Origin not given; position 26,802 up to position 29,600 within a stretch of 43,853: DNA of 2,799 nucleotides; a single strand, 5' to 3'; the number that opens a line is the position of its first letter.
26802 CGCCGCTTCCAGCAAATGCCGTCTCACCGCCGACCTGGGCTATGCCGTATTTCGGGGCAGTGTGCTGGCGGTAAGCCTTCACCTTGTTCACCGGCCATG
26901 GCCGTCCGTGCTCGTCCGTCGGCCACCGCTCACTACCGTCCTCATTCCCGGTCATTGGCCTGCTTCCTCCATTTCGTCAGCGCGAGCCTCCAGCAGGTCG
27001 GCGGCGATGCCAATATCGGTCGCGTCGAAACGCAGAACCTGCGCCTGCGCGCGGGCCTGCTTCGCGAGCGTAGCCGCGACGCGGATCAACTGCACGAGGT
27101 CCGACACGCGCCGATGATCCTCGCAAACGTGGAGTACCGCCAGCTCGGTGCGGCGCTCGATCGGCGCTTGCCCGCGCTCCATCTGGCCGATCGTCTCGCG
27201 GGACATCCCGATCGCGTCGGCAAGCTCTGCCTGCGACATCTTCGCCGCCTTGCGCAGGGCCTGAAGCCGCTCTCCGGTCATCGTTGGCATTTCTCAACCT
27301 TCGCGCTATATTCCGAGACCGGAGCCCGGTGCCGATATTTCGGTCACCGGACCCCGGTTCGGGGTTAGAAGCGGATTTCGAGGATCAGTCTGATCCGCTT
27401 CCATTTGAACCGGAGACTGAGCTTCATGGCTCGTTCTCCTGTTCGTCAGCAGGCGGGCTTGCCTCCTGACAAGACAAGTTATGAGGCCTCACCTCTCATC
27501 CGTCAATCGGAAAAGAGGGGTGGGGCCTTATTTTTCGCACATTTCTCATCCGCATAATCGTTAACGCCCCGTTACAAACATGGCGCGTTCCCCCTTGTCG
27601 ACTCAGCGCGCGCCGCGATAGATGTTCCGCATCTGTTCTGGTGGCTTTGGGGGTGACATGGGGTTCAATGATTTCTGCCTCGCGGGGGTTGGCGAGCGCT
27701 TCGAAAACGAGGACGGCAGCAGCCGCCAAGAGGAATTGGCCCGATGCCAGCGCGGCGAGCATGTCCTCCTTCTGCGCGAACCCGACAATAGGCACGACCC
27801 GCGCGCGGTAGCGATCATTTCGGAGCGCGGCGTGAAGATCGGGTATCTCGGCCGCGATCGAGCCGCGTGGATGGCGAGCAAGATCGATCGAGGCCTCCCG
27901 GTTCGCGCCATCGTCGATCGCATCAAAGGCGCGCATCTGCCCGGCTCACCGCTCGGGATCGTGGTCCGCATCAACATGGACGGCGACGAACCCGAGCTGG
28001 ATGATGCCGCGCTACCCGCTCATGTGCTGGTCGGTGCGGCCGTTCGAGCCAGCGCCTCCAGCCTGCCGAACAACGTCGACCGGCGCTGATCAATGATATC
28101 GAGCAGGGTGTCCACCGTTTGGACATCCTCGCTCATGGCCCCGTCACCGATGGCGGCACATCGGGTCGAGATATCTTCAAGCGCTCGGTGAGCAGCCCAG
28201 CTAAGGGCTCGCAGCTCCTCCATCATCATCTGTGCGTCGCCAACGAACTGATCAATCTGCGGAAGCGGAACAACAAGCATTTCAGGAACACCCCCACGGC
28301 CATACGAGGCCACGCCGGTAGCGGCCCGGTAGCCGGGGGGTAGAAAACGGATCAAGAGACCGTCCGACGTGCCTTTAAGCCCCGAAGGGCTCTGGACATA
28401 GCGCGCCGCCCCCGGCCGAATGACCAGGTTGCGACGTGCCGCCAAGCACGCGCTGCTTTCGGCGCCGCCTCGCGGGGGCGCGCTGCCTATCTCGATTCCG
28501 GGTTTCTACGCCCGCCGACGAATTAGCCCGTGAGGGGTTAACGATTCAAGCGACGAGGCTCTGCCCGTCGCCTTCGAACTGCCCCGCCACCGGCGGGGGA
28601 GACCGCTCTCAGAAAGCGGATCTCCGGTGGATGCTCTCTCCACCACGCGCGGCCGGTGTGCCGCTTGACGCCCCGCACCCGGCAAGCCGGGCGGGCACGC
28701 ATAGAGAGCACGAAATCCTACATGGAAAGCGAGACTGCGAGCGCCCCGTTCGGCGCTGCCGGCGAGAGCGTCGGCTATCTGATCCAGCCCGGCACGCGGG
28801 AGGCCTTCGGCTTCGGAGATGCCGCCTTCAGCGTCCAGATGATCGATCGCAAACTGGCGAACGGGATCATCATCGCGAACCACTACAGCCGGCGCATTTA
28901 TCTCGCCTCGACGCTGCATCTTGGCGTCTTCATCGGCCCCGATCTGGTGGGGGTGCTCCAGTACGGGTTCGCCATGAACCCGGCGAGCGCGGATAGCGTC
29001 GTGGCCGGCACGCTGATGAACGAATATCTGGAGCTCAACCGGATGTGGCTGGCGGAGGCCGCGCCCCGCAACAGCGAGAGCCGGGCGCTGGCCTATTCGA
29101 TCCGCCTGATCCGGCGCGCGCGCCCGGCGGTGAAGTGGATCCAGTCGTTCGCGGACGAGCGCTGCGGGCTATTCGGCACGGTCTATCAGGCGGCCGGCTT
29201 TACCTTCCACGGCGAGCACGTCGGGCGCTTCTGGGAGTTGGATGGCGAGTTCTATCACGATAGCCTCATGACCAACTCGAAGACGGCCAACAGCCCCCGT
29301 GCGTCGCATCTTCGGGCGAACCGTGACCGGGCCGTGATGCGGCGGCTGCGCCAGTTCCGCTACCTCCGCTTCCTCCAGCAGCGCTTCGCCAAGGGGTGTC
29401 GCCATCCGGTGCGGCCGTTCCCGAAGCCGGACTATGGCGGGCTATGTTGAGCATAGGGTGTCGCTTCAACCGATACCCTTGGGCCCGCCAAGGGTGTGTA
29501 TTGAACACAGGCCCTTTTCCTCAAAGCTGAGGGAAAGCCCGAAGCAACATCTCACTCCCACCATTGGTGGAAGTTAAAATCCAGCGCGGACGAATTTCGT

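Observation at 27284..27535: Self-contained promoter-to-terminator unit encoding a ~215-nt highly structured RNA, divergent from or antisense to the XRE regulator 5' end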

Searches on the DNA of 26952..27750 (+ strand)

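Call 5: search_rna_families(source=window, start=27100, end=27750, threshold=evalue, max_evalue=10, show_alignments=3)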
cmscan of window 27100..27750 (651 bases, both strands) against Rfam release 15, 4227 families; matches with E-value up to 10: 5.
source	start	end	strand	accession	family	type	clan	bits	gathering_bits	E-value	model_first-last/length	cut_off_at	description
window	27476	27536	+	RF04341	Plastid-psbJ-5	Cis-reg;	CL00152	20.9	53.1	0.31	1-59/59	no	Plastid-psbJ-5 3UTR RNA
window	27317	27357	-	RF00914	mir-674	Gene; miRNA;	-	17.3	93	3.3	1-77/77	no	mir-674 microRNA precursor family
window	27481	27531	-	RF04339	Plastid-psbJ-3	Cis-reg;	CL00152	17.1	61.7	3.3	65-115/125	no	Plastid-psbJ-3 3UTR RNA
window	27459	27490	+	RF03982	mir-4865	Gene; miRNA;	-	15.3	100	6.9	1-84/84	no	mir-4865 microRNA precursor family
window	27323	27440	+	RF00601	SCARNA20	Gene; snRNA; snoRNA; scaRNA;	-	13.1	44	7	1-130/130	no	Small Cajal body specific RNA 20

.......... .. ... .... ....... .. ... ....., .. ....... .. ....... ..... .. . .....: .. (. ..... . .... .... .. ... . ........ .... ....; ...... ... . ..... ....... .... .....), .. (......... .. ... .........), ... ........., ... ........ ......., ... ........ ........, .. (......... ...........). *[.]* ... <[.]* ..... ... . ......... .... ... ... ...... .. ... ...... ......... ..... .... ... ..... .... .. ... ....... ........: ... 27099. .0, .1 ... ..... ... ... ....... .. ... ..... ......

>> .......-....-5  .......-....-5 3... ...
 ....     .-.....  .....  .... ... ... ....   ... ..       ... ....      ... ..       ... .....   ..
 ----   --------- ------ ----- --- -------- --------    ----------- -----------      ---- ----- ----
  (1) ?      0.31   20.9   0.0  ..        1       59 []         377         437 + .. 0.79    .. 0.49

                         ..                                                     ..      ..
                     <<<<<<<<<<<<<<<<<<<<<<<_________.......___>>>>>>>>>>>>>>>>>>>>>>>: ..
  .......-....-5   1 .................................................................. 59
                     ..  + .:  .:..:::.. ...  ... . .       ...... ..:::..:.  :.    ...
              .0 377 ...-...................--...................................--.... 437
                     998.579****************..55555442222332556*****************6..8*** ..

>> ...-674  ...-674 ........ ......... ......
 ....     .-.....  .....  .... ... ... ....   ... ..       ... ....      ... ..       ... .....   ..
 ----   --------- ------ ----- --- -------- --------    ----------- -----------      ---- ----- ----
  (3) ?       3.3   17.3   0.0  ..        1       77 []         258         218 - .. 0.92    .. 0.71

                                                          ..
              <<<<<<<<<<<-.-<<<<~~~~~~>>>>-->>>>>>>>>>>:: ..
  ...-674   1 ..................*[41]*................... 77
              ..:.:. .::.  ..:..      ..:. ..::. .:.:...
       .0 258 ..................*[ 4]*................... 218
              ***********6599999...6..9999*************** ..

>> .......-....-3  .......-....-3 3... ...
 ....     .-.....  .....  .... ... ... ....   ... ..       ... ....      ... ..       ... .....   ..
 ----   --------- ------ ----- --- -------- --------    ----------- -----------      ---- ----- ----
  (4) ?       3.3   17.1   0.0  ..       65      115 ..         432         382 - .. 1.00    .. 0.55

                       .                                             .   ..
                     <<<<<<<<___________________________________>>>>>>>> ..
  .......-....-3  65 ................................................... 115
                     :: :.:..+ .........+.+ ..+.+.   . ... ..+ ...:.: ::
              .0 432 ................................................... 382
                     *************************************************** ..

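Call 12: search_dna_similar(query=window:27280-27620:+, collection=phages, mode=distant, max_evalue=0.01)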
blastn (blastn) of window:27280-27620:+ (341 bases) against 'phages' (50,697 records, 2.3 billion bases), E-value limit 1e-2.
No match.

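Call 13: search_dna_similar(query=window:27280-27620:+, collection=plasmids, mode=distant, max_evalue=0.01)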
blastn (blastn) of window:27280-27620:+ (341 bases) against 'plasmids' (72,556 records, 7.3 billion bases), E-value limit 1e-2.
No match.

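Call 83: build_rna_model(alignment_id=A8)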
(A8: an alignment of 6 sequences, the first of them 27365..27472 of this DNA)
Model R1 built from alignment A8 (6 sequences, 111 columns); structure: RNAalifold consensus.
model positions 110; base pairs 33; branch points 2; effective number of sequences 1.76; information 0.59 bits per position. Calibrated on 0.2 Mb of random sequence (short: E-values are rough).
structure used (alignment columns):
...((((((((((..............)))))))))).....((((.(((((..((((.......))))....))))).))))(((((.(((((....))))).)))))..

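Call 84: search_with_rna_model(model_id=R1, sources=[window, L096, L005, L001, L097, L002, L003, L093, L100, L099, L103, L089, L091, L092, L094, L008, L006, L098, L102, L004, L007], max_evalue=1, make_alignment=true)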
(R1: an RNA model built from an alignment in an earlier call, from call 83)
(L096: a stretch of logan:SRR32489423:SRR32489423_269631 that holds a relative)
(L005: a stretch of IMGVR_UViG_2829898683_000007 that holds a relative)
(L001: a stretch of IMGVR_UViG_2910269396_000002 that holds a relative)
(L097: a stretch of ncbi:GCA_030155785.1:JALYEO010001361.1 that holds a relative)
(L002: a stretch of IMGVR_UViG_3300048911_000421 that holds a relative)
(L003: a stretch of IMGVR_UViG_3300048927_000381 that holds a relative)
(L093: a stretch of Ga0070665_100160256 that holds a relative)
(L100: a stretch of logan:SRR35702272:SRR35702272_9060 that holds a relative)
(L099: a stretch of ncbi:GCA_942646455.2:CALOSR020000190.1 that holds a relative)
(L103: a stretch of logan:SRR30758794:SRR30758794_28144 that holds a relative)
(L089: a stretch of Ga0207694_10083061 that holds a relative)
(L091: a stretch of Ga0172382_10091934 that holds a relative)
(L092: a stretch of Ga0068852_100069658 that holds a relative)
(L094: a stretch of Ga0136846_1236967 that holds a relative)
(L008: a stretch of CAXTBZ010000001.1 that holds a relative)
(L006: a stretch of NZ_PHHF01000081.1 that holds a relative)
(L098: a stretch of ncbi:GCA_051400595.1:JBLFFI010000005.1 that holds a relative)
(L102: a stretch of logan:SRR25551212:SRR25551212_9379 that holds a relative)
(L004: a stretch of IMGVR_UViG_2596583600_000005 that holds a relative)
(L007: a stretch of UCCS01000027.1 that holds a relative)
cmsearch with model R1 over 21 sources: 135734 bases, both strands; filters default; matches with E-value up to 1: 20.
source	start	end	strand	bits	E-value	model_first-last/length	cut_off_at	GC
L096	867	974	-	116.7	5.7e-27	1-110/110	no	0.52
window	27365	27472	+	112.5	6.1e-26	1-110/110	no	0.54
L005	689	798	-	111.9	8.8e-26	1-110/110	no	0.51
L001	873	982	-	98.6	1.7e-22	1-110/110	no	0.49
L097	2320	2428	-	97.2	3.8e-22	1-110/110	no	0.48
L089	1690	1800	-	90.3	2e-20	1-110/110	no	0.57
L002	2815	2933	-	20.8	0.0034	1-110/110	no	0.51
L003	2815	2933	-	20.8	0.0034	1-110/110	no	0.52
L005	627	715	+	19.4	0.0074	1-110/110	no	0.4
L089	1761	1837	+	19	0.0091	1-110/110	no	0.62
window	27443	27548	-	18.6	0.012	1-110/110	no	0.53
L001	943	1019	+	17.4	0.023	1-110/110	no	0.56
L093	451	569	+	16.9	0.031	1-110/110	no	0.53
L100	2243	2364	-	15.1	0.085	1-110/110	no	0.51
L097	2389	2446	+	14.9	0.098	1-110/110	no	0.47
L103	2307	2411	-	13.4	0.23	1-110/110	no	0.58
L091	2427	2529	-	12.9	0.31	1-110/110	no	0.42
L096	935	981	+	11.7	0.6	1-110/110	no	0.49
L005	759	844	+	11.4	0.7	1-110/110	no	0.57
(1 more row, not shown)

Alignment A9: 20 matches aligned to the model, 170 columns, each read 5' to 3' on its own strand. Consensus structure (alignment columns), stored with it:
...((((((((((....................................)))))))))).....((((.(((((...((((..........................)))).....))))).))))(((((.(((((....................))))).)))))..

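Call 91: search_rna_families(sources=[L001, L002, L005, L089, L091, L096, L097, L099, L100, L103], threshold=gathering)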
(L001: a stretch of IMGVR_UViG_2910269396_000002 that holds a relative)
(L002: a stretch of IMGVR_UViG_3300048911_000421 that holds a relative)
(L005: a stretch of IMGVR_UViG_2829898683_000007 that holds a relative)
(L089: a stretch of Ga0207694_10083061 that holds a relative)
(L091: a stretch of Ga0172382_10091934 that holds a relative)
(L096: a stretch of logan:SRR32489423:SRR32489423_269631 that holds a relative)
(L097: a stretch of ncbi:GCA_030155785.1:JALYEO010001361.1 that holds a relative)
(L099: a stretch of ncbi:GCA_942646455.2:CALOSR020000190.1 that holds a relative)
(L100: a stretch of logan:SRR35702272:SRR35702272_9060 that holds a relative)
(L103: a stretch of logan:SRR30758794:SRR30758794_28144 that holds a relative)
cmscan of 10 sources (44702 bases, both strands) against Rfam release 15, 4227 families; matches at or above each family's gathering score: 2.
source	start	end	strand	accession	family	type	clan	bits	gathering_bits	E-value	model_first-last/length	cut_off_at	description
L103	2012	2083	-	RF00005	tRNA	Gene; tRNA;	CL00001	60.8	29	7.6e-11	1-71/71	no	tRNA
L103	2708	2778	-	RF00005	tRNA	Gene; tRNA;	CL00001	58.6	29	3e-10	1-71/71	no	tRNA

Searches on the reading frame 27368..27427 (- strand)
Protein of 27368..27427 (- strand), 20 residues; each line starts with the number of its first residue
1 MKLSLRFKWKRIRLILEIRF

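Call 78: search_protein_families(library=padloc, proteins=[window:27368-27427:-], max_evalue=0.01)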
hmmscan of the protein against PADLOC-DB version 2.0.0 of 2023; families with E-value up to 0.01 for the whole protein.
seq(20 aa): 0 families

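Call 79: search_protein_families(library=ncbifam, proteins=[window:27368-27427:-], max_evalue=1)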
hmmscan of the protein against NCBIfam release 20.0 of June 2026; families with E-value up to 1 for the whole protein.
seq(20 aa): 0 families

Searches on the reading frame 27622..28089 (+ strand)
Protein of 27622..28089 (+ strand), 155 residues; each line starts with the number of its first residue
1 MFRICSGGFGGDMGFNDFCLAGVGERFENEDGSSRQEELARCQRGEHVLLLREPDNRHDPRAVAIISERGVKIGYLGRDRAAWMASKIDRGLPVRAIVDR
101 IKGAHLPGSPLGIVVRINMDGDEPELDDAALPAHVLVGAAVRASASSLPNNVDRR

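Call 10: search_protein_families(library=pfam, proteins=[window:27622-28089:+], max_evalue=0.01)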
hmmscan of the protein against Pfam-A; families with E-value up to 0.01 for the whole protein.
window:27622-28089:+ (155 aa): 1 family
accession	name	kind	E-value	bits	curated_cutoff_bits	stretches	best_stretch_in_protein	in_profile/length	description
PF08797.16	HIRAN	-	1.7e-13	50.6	24.7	1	39-98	17-77/96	HIRAN domain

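Call 11: search_protein_families(library=phrogs, proteins=[window:27622-28089:+], max_evalue=0.01)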
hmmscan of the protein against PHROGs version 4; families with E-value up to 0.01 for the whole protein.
window:27622-28089:+ (155 aa): 6 families
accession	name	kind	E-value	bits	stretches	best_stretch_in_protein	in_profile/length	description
phrog_27141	-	unknown function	1.1e-24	88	1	16-126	4-107/139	-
phrog_18569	-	unknown function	3e-10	41.1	1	36-99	18-81/95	-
phrog_23559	-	unknown function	1e-06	30.1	1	34-98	16-90/110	-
phrog_37629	-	unknown function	4.9e-05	24.4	1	23-130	13-116/189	-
phrog_8026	-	unknown function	0.001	19.6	1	26-79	136-187/246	-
phrog_8043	-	unknown function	0.004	17.8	1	47-84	64-100/172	-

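Call 15: find_related_loci(query=window:27622-28089:+, collection=viral_contigs, flank=3000)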
Query window:27622-28089:+ (155 aa) in viral_contigs; peptide patterns used: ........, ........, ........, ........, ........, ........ (x = any residue, [..] = any of these).
33 stretches matched a pattern, but none encodes a relative of the query by tblastn (E <= 1e-3).

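Call 78: search_protein_families(library=padloc, proteins=[window:27658-28089:+], max_evalue=0.01)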
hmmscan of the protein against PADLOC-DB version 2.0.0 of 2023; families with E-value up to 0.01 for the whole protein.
window:27658-28089:+ (143 aa): 5 families
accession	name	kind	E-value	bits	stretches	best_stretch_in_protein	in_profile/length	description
PDLC04352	PDC-M03B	-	8.1e-09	33.4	1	25-107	148-230/250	-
PDLC04349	PDC-M03B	-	9.2e-09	33.2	1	5-91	131-215/232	-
PDLC04347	PDC-M03B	-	2.2e-07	28.7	1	22-91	141-210/245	-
PDLC04348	PDC-M03B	-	0.00043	18.1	1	22-91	143-213/248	-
PDLC04351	PDC-M03B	-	0.0011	16.5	1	25-88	146-215/255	-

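Call 79: search_protein_families(library=ncbifam, proteins=[window:27658-28089:+], max_evalue=1)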
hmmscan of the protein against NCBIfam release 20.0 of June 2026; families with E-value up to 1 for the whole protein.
window:27658-28089:+ (143 aa): 0 families

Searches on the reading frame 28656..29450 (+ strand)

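Call 10: search_protein_families(library=pfam, proteins=[window:28656-29450:+], max_evalue=0.01)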
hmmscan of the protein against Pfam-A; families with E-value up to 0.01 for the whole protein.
window:28656-29450:+ (264 aa): 1 family
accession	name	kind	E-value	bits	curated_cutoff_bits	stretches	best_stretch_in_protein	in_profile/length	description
PF25680.1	Mom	-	1.3e-63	214.8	27.1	1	58-257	2-202/202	Mom protein family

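Call 11: search_protein_families(library=phrogs, proteins=[window:28656-29450:+], max_evalue=0.01)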
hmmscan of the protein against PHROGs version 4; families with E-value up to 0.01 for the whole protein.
window:28656-29450:+ (264 aa): 1 family
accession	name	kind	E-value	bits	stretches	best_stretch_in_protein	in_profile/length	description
phrog_1384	-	other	2.2e-50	172.4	1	53-258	16-219/245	Mom-like DNA modification protein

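Call 78: search_protein_families(library=padloc, proteins=[window:28656-29450:+], max_evalue=0.01)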
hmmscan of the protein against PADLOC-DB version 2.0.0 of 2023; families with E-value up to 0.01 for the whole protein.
window:28656-29450:+ (264 aa): 0 families
